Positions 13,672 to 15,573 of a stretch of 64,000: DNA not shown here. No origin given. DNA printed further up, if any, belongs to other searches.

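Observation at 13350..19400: Operon coupling a GmrSD-like nuclease to a giant pentapeptide-repeat protein and three unknown proteins: candidate new defence (or counter-defence) system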

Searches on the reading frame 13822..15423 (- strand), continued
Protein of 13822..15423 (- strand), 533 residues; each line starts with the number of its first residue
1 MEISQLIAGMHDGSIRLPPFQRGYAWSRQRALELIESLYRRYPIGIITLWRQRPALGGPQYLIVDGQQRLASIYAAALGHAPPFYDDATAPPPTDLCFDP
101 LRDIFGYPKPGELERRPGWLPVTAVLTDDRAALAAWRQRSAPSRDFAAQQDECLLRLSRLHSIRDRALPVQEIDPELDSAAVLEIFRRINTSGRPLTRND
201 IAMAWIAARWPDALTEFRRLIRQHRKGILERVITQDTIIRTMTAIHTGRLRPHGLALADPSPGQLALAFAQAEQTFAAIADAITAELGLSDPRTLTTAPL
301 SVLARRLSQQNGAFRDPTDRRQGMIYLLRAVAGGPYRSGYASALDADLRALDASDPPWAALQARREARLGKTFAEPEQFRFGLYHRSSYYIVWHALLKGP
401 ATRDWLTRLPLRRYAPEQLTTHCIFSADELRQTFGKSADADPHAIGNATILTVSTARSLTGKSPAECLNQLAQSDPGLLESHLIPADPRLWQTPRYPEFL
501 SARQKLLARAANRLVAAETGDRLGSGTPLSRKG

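Call 48: search_solved_structures(query=A2, max_evalue=1, show_alignments=2)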
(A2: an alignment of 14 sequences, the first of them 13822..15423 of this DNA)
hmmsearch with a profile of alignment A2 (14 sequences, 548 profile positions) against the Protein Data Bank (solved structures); distinct sequences matched with E-value up to 1: 6.
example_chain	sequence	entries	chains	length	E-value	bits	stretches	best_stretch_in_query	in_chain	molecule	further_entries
7p9k_A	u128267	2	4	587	1.1e-42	149.7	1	5-523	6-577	DUF262 domain-containing protein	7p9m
20yv_A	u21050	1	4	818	0.00024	23.1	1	19-90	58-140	DUF262 domain-containing protein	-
6jiv_D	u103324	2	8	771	0.0047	18.8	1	6-90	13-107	SspE protein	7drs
9jfl_B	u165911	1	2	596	0.0078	18.1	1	73-91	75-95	DUF262 domain-containing protein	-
20yw_A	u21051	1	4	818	0.0097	17.8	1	19-90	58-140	DUF262 domain-containing protein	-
7drr_D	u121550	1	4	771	0.16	13.8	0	6-89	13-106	SspE protein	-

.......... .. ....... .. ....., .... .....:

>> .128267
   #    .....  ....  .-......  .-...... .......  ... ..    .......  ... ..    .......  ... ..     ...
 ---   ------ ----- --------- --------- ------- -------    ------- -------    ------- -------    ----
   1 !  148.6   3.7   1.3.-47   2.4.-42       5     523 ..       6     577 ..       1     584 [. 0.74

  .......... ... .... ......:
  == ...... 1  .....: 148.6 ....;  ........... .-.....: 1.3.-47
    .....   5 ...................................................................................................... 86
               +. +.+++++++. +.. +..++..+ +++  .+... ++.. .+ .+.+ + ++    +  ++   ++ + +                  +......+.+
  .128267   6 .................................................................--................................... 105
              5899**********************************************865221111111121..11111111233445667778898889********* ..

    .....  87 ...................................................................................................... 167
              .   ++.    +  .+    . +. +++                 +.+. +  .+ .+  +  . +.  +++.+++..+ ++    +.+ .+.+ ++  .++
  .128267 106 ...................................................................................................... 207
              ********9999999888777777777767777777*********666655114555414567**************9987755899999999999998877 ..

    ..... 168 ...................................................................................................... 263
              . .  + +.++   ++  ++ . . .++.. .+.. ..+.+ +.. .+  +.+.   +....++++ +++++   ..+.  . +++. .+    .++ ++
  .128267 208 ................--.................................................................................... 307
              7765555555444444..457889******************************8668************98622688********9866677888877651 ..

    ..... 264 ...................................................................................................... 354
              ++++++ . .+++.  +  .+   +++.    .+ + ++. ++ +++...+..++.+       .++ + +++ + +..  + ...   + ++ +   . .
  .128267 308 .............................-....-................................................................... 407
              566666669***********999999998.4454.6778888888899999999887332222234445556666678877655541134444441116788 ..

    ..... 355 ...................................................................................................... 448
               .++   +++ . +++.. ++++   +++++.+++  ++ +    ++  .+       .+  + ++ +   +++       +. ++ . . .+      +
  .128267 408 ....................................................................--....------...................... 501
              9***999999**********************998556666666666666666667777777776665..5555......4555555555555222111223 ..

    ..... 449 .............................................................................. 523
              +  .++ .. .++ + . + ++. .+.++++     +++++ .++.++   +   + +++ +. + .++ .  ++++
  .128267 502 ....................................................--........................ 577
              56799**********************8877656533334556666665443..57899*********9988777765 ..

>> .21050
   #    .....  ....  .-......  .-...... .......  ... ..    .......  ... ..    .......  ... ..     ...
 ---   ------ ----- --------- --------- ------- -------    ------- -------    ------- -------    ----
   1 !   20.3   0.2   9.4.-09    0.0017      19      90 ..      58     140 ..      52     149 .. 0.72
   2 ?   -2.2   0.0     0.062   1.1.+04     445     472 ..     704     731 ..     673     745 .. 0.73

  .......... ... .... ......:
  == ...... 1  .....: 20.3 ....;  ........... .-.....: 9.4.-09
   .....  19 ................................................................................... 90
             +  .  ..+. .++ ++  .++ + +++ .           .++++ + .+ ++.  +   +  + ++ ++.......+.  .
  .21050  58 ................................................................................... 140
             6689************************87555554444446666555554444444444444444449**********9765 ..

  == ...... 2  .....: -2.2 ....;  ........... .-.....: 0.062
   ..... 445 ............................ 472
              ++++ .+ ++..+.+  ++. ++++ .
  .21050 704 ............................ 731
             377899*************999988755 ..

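Call 86: search_protein_families(library=ncbifam, proteins=[window:13822-15423:-], max_evalue=0.01)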
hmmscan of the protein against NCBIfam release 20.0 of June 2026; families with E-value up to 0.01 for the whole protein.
window:13822-15423:- (533 aa): 0 families

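Call 94: search_protein_families(library=padloc, proteins=[L005:3404-5383:+, L005:5380-6249:+, L005:6250-7872:+, L005:8001-9593:+, L005:10091-10783:+, L006:1-495:+, L006:3587-5890:-, L007:4512-7928:+, L007:10835-13963:+, L007:13994-15352:+], max_evalue=0.001)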
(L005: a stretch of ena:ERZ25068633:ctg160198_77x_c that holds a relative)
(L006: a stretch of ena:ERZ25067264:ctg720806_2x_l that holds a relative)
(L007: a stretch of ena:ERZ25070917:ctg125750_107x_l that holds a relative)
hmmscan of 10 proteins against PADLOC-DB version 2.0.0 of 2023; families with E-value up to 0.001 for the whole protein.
L005:3404-5383:+ (659 aa): 1 family
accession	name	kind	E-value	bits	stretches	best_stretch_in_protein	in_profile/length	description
PDLC04582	PDC-M33A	-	2e-68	229.6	1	7-609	3-585/627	-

L005:5380-6249:+ (289 aa): 1 family
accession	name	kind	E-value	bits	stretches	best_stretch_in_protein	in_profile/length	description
PDLC04583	PDC-M33B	-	1.1e-33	114.8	1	6-276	5-274/289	-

L005:6250-7872:+ (540 aa): 2 families
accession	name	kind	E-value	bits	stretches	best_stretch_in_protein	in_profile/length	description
PDLC02782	SspD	-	1.5e-15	55.7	1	272-492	2-202/277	SspD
PDLC04586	PDC-M33C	-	1.1e-11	42.7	1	85-253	75-243/247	-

L005:8001-9593:+ (530 aa): 13 families
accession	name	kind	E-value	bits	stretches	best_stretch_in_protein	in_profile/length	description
PDLC04151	HEC-05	-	3.3e-37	126.5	2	57-521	110-593/600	-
PDLC04709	PDC-M55C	-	2e-24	84.2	1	3-524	17-537/554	-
PDLC04150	HEC-05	-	7.1e-23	79.3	3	2-56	9-63/583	-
PDLC03877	NsnA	-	2e-11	41.8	1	1-200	51-188/385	-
PDLC04153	HEC-05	-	8e-09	32.2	1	3-52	9-58/621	-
PDLC04155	HEC-06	-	2.4e-06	24.4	1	4-73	10-83/562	-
PDLC04157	HEC-06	-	5.8e-06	23.2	1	4-75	12-87/558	-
PDLC02701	Orf5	-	1e-05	22.2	1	17-193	22-209/596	Orf5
PDLC02695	Orf5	-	0.00013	18.5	1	13-74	18-92/601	Orf5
PDLC02792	SspE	-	0.00018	18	0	16-38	25-47/771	SspE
PDLC04154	HEC-06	-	0.00029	17.6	1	14-73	23-85/569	-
PDLC02693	Orf5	-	0.00039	17.5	1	13-240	7-236/543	Orf5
PDLC04156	HEC-06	-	0.00094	15.9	0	11-73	17-86/562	-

L005:10091-10783:+ (230 aa): 0 families

L006:1-495:+ (164 aa): 1 family
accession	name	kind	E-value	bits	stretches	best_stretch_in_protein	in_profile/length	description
PDLC02782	SspD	-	2e-08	32.3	1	25-115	106-201/277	SspD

L006:3587-5890:- (767 aa): 1 family
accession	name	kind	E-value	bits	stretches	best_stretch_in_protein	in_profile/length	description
PDLC04140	mad8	-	8.7e-05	20.2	1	119-166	30-67/314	mads_8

L007:4512-7928:+ (1138 aa): 61 families (the best 25 are shown)
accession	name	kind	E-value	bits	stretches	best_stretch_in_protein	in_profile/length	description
PDLC00659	HmaA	-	1.8e-172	573.8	1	68-1100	59-1130/1176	SNF2 helicase / DEAD-box helicase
PDLC02620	DrmD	-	1.6e-119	398.5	1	56-658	41-627/1060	DrmD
PDLC02500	BrxHI|BrxHII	-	1.9e-108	362.3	1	110-677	87-638/933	BrxHI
PDLC02621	DrmD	-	5.3e-90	301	1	116-788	124-777/1040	DrmD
PDLC02504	BrxHI|BrxHII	-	7.3e-89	296.9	1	86-985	82-951/971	BrxHII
PDLC02572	DrmA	-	8.7e-64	213.9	1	127-626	131-640/1043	DrmA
PDLC02619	DrmD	-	1.5e-62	209.9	2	101-538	20-443/872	DrmD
PDLC02623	DrmD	-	1.1e-57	193.5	3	343-656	402-670/1040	DrmD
PDLC02632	DrmD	-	5.6e-57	191.6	1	127-622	136-639/662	DrmD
PDLC02634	DrmD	-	1.1e-53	180.3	1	91-645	69-620/900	DrmD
PDLC02633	DrmD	-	5e-49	165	1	117-623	129-644/839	DrmD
PDLC02840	DpdE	-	6.9e-40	135.2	2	110-309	156-338/1091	DpdE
PDLC02624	DrmD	-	3.8e-39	132.7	1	151-620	1-478/652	DrmD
PDLC02843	DpdE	-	4.3e-39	132.2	2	110-307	155-331/1091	DpdE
PDLC02853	DpdE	-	1.1e-36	124.2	1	95-644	79-636/985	DpdE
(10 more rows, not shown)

L007:10835-13963:+ (1042 aa): 14 families
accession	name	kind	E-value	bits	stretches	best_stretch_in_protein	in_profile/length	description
PDLC00660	HmaB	-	6.9e-91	303.5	3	472-785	482-801/967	DNA-adenine methylase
PDLC00661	HmaB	-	2.8e-90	301.5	3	472-783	483-799/973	DNA-adenine methylase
PDLC03233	MTase_II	-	2.2e-40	136.9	2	432-711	355-642/731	Type II methyltransferase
PDLC02189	DUF1156_MTase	-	7.8e-38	128.3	2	375-719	388-685/944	-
PDLC03352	MTase_II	-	1.5e-31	107.1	3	132-246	95-204/1023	Type II methyltransferase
PDLC03314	MTase_II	-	1.1e-17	61.5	2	124-235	159-268/944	Type II methyltransferase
PDLC03322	MTase_II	-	1.9e-07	28.3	1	107-196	39-130/446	Type II methyltransferase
PDLC03319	MTase_II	-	2.4e-07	28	0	131-171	26-66/503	Type II methyltransferase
PDLC03380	MTase_II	-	5.9e-06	23.7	0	547-589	248-290/393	Type II methyltransferase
PDLC03367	MTase_II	-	9.3e-06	22.2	0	129-166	42-79/633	Type II methyltransferase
PDLC03312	MTase_II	-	1.5e-05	20.9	0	128-224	216-307/1344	Type II methyltransferase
PDLC03325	MTase_II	-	0.00016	18.5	0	131-174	94-137/426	Type II methyltransferase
PDLC03364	MTase_II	-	0.00018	18.6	1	116-168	46-98/380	Type II methyltransferase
PDLC03377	MTase_II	-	0.00048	16.8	0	115-176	108-169/504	Type II methyltransferase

L007:13994-15352:+ (452 aa): 83 families (the best 25 are shown)
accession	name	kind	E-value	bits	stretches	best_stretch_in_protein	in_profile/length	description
PDLC03878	NsnB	-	2.9e-44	150.2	2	286-436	183-329/345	-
PDLC04707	PDC-M55A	-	7.4e-31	105.6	2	318-438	274-398/421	-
PDLC04148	HEC-03B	-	1.5e-29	101.4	1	265-438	265-433/458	-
PDLC02979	AriA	-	2.2e-21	75.1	2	2-45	4-47/373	-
PDLC02980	AriA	-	1.3e-18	66.1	1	296-388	220-304/304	-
PDLC04178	HEC-01A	-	3.1e-14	50.8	2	323-393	265-337/399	-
PDLC00067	GajA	-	2.9e-13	47.2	2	342-386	304-345/604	AAA ATPase domain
PDLC00094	GajA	-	2.1e-12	44.3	2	2-59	4-60/569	AAA ATPase domain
PDLC04177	HEC-01A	-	3.8e-12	43.9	1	331-391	285-344/393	-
PDLC00062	GajA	-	5.7e-12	42.9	1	330-392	290-349/639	AAA ATPase domain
PDLC04175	HEC-01A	-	8.4e-12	42.8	1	330-392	256-317/363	-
PDLC02358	Old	-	1.2e-11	42.1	2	2-45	5-47/578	Old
PDLC00096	GajA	-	2.3e-11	41.1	2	340-393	286-343/630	AAA ATPase domain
PDLC04180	HEC-01A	-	2.8e-11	41.2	2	341-390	274-324/382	-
PDLC00099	GajA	-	1.7e-10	38.5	1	324-387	276-344/626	AAA ATPase domain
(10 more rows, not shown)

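Call 102: search_dna_similar(query=window:13822-15423:-, collection=phages, mode=protein, max_evalue=0.00001, max_rows=15)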
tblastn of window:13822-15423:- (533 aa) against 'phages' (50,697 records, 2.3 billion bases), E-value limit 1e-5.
Records with a match: 5; places in all: 5; records where one place covers at least 80% of the query: 0.
Best place of each record, by identity: <60% 5.
By first word of the organism name: Bacteriophage 4; Akkermansia 1.
By host as written in the record: - 4; Akkermansia muciniphila 1.
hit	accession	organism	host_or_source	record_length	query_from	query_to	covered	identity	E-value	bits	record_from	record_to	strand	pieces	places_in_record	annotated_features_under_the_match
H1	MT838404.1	Bacteriophage sp.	human fecal samples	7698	6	255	47%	25.0%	7e-12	74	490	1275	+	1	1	record has no annotation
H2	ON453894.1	Akkermansia phage Chambord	Akkermansia muciniphila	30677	1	197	37%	29.9%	1e-7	61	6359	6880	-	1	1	hypothetical protein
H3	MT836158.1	Bacteriophage sp.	human fecal samples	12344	7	208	38%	28.6%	2e-15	86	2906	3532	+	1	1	record has no annotation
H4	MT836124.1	Bacteriophage sp.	human fecal samples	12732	2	225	42%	24.4%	5e-15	84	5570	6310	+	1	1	record has no annotation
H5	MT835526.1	Bacteriophage sp.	human fecal samples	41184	3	208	39%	25.4%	5e-9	66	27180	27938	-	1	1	record has no annotation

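Call 103: search_dna_similar(query=window:13822-15423:-, collection=plasmids, mode=protein, max_evalue=0.00001, max_rows=15)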
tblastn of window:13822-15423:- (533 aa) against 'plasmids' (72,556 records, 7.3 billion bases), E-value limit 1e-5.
Records with a match: 65; places in all: 66; records where one place covers at least 80% of the query: 7.
Best place of each record, by identity: <60% 65.
By first word of the organism name: Nostoc 4; Rhodococcus 4; Agrobacterium 3; Priestia 3; Levilactobacillus 3; Aulosira 2; Rhizobium 2; Azospirillum 2; Lactobacillus 2; Sulfitobacter 2; and 32 more.
By predicted mobility (MOB-suite, as given by PLSDB): non-mobilizable 32; conjugative 23; mobilizable 10.
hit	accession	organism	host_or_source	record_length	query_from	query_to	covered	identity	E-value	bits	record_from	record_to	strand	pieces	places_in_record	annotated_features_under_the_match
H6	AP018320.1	Nostoc sp. HK-01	-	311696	1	505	95%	28.4%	4e-51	196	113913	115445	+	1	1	hypothetical protein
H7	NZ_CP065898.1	Paracoccus marcusii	Cancer pagurus,whole ...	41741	1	504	95%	28.2%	1e-45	179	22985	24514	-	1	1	DUF262 domain-containing protein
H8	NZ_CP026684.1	Nostoc sp. 'Peltigera membranacea cyanobiont' N6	Lichen thallus,Peltigera membranacea ...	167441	1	505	95%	28.1%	2e-50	194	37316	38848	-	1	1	DUF262 domain-containing protein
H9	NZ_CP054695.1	Nostoc edaphicum CCNP1411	-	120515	1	505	95%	27.9%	5e-49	189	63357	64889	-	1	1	DUF262 domain-containing protein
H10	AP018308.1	Aulosira laxa NIES-50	-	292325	1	505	95%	27.5%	3e-46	181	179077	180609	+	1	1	hypothetical protein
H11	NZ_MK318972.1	Rhizobium rhizogenes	-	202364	3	505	94%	25.0%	7e-27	123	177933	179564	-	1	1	DUF262 domain-containing protein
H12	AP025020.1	Calothrix sp. PCC 7716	-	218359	37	505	88%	26.1%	8e-38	156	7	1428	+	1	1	none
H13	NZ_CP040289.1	Nostoc sp. C057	Phaeoceros,pure culture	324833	184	505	60%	26.2%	2e-20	103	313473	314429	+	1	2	DUF1524 domain-containing protein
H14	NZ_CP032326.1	Azospirillum argentinense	soil sample,Agricultural field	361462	2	282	53%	27.6%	1e-13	82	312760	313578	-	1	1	DUF262 domain-containing protein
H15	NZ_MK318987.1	Rhizobium rhizogenes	-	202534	1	289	54%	24.3%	1e-12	78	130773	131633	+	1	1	DUF262 domain-containing protein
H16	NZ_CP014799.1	Salipiger profundus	single cell,environmental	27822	1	245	46%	28.4%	4e-15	86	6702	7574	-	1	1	DUF262 domain-containing protein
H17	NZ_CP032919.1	Agrobacterium tumefaciens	-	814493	3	283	53%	24.3%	2e-10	71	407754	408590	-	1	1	DUF262 domain-containing protein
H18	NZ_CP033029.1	Agrobacterium tumefaciens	-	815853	3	283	53%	24.3%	2e-10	71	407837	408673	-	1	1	DUF262 domain-containing protein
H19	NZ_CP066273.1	Agrobacterium tumefaciens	-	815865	3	283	53%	24.3%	2e-10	71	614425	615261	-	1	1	DUF262 domain-containing protein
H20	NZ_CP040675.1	Exiguobacterium mexicanum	ocean sediment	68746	1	276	52%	23.7%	4e-7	61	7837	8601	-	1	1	DUF262 domain-containing protein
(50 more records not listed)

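Call 104: get_annotated_region(hit=H7, flank=6000)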
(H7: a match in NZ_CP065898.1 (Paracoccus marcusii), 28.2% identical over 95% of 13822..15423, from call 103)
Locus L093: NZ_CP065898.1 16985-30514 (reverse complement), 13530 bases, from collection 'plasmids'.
description: Paracoccus marcusii strain CP157 plasmid pCP157_06, complete sequence
organism: Paracoccus marcusii (NCBI taxid 59779)
taxonomy: Bacteria; Pseudomonadota; Alphaproteobacteria; Rhodobacterales; Paracoccaceae; Paracoccus; Paracoccus marcusii
host: -; source: Cancer pagurus,whole organism,carapace,carapace; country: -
typing (MOB-suite, as given by PLSDB): non-mobilizable
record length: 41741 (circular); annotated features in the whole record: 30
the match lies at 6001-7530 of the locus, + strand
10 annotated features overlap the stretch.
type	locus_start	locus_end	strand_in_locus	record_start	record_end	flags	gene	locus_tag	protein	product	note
CDS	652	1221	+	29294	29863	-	-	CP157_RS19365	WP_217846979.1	recombinase family protein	GO:0006310 - DNA recombination [Evidence IEA]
CDS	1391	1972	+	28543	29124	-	-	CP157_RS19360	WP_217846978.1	site-specific integrase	GO:0015074 - DNA integration [Evidence IEA]; GO:0006310 - DNA recombination [Evidence IEA]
CDS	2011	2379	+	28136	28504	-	-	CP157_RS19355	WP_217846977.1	DUF3768 domain-containing protein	-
CDS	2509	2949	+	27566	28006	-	-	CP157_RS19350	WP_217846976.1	hypothetical protein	-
CDS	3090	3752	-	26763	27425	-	-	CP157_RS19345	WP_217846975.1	hypothetical protein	-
CDS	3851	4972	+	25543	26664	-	-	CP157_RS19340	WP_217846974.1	hypothetical protein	-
CDS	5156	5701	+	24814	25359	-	-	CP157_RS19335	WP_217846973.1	metallophosphoesterase family protein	-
CDS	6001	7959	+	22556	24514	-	-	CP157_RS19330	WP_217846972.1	DUF262 domain-containing protein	-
CDS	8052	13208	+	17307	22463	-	-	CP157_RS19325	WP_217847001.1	DEAD/DEAH box helicase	-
CDS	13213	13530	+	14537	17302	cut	-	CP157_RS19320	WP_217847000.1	DEAD/DEAH box helicase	-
